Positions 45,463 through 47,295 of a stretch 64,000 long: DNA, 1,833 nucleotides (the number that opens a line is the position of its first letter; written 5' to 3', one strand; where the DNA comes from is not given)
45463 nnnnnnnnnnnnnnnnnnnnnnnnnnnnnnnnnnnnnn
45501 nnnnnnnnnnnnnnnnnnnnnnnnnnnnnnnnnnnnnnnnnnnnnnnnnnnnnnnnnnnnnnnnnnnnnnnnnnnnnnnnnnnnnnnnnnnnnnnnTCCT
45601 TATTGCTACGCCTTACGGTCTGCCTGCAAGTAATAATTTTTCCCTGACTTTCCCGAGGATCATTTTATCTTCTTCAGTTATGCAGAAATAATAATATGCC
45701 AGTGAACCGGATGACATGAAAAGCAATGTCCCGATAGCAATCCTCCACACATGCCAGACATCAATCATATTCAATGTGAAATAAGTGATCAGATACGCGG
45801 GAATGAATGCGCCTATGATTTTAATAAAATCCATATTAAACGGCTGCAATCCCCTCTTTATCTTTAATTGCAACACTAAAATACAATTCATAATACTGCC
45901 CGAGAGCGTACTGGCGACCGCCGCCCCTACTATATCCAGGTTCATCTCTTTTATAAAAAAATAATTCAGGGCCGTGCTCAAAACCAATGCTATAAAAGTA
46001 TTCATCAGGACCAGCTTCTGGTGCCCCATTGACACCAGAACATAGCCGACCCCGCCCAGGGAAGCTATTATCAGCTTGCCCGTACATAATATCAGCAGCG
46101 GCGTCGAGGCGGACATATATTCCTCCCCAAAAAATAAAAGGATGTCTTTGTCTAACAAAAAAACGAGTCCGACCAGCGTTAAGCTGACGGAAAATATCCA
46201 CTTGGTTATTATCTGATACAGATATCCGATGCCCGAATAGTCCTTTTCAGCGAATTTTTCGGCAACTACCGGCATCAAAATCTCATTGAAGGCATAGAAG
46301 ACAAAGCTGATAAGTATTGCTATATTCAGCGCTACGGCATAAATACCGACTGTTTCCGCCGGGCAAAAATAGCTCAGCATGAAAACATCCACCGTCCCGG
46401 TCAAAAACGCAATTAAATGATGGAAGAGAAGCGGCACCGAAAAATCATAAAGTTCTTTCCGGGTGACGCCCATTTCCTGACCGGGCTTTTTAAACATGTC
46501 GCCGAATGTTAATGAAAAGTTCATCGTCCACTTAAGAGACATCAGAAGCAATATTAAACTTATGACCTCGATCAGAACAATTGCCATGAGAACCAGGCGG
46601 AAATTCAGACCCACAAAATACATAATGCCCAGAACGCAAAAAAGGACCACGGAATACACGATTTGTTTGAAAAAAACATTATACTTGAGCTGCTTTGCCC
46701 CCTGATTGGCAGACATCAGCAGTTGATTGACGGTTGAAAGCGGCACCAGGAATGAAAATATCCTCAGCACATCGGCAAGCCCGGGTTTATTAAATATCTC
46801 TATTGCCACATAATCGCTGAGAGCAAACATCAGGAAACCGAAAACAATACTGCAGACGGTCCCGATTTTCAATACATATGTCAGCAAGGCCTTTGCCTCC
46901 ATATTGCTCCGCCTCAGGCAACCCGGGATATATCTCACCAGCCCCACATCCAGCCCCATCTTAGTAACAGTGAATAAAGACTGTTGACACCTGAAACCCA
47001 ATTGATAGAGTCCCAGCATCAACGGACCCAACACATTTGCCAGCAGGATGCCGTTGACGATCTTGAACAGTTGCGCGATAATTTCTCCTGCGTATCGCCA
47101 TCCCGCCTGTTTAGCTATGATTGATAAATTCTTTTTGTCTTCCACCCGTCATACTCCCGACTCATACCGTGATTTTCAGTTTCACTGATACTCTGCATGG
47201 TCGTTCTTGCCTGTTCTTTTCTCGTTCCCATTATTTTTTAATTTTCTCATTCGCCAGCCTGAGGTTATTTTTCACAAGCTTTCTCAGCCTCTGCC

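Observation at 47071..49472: LtaS-like transferase gene bracketed by 118-bp direct repeats that duplicate the Wzy-stop/Wzx-start junction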

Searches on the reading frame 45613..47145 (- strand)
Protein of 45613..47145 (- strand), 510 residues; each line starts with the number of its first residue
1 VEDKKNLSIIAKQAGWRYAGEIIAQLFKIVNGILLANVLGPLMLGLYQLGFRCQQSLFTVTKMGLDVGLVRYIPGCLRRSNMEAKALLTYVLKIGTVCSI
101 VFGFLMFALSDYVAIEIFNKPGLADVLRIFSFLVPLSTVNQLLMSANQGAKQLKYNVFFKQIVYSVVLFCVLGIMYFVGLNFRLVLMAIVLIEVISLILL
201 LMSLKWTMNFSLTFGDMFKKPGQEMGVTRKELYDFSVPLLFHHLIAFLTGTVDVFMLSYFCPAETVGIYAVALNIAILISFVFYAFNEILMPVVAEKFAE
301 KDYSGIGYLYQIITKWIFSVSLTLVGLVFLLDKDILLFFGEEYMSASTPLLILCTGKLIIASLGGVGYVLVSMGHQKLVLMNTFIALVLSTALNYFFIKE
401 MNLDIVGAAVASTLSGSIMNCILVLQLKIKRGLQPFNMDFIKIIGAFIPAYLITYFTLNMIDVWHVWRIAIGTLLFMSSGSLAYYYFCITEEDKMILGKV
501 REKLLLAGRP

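Call 6: search_protein_families(library=pfam, proteins=[window:45613-47145:-], max_evalue=0.001)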
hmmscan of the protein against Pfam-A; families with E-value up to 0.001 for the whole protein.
window:45613-47145:- (510 aa): 3 families
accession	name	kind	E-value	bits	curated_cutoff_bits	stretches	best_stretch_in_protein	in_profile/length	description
PF01943.22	Polysacc_synt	-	1.6e-20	74.2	28.2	1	11-296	2-272/274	Polysaccharide biosynthesis protein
PF13440.11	Polysacc_synt_3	-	3e-12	46.8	23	1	88-346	47-291/293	Polysaccharide biosynthesis protein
PF01554.23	MatE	-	1.2e-09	38.5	24.9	1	238-396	1-161/161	MatE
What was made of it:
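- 45613..47145 (-): wzx flippase gene (510 aa, GTG start). Pfam Polysacc_synt scores 74 bits (call 6).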

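Call 12: find_related_loci(query=window:45613-47145:-, collection=genome_contigs, flank=10000)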
Query window:45613-47145:- (510 aa) in genome_contigs; peptide patterns used: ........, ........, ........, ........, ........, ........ (x = any residue, [..] = any of these).
59 stretches matched a pattern, but none encodes a relative of the query by tblastn (E <= 1e-3).
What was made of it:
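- Tried and rejected: The genome_contigs scan with Wzx alone gave no relatives (call 12).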

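Call 15: find_homologous_proteins(query=window:45616-47145:-)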
Query seq(510 aa) (510 aa): 38 proteins with E <= 0.001 among 8000 candidates.
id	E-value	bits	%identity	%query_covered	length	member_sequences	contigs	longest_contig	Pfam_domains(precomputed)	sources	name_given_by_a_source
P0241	0.0e+0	1095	100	100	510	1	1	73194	PF01943.23,PF01554.24,PF13440.12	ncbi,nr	ncbi:MAG: flippase [Nitrospirae bacterium]|nr:flippase [Nitrospirota bacterium]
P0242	4.7e-161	555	53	98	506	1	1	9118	PF01943.23,PF01554.24,PF13440.12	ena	-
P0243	6.3e-161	555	52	98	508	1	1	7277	PF01943.23,PF01554.24,PF13440.12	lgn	-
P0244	5.6e-43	166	29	98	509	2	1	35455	PF01943.23,PF01554.24,PF13440.12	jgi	jgi:O-antigen/teichoic acid export membrane protein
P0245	7.3e-42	162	27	99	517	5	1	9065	PF01943.23,PF01554.24,PF13440.12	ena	-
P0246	2.2e-37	147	26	99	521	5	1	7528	PF01943.23,PF01554.24,PF13440.12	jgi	-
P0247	5.7e-34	136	27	97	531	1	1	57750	PF01943.23,PF01554.24,PF13440.12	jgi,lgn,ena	-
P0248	3.0e-33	134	28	88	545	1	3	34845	PF01943.23,PF01554.24,PF13440.12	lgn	-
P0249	8.2e-31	126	24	86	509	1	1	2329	PF01943.23,PF01554.24,PF13440.12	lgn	-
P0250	6.2e-29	120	28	98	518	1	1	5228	PF01943.23,PF01554.24,PF13440.12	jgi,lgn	jgi:O-antigen/teichoic acid export membrane protein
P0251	3.0e-28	117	27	90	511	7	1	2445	PF01943.23,PF13440.12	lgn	-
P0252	3.9e-28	117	26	90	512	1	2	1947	PF01943.23,PF01554.24,PF13440.12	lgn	-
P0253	2.1e-26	111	23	87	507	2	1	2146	PF01943.23,PF13440.12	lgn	-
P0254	6.7e-26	110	25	85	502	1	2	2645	PF01943.23,PF01554.24,PF13440.12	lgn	-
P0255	9.4e-25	106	23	97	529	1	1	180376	PF01943.23,PF01554.24,PF13440.12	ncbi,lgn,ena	-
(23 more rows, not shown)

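Call 17: find_encoding_contigs(protein=P0242, flank=10000, max_places=4)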
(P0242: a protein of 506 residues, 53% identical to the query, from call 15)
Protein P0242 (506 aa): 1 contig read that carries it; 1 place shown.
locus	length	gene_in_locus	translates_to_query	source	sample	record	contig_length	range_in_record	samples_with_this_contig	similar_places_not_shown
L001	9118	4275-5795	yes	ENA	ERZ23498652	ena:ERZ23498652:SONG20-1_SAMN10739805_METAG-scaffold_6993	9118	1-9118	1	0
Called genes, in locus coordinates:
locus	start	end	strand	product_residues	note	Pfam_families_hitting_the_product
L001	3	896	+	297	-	?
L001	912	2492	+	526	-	-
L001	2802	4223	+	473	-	PF04932:Wzy_C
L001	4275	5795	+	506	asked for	PF01943:Polysacc_synt, PF13440:Polysacc_synt_3, PF01554:MatE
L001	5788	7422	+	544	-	PF01663:Phosphodiest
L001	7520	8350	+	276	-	PF13489:Methyltransf_23, PF08241:Methyltransf_11, PF08242:Methyltransf_12, PF13649:Methyltransf_25, PF13847:Methyltransf_31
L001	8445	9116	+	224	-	?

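Call 18: find_encoding_contigs(protein=P0243, flank=10000, max_places=4)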
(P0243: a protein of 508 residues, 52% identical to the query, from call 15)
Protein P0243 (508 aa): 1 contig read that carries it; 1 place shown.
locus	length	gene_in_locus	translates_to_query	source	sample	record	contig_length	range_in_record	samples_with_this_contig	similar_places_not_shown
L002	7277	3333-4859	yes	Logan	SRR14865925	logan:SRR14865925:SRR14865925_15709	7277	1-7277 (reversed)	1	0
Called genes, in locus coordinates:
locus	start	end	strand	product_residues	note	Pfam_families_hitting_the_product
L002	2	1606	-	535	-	?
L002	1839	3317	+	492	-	PF04932:Wzy_C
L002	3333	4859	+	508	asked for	PF01943:Polysacc_synt, PF13440:Polysacc_synt_3, PF01554:MatE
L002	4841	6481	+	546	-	PF01663:Phosphodiest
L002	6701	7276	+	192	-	?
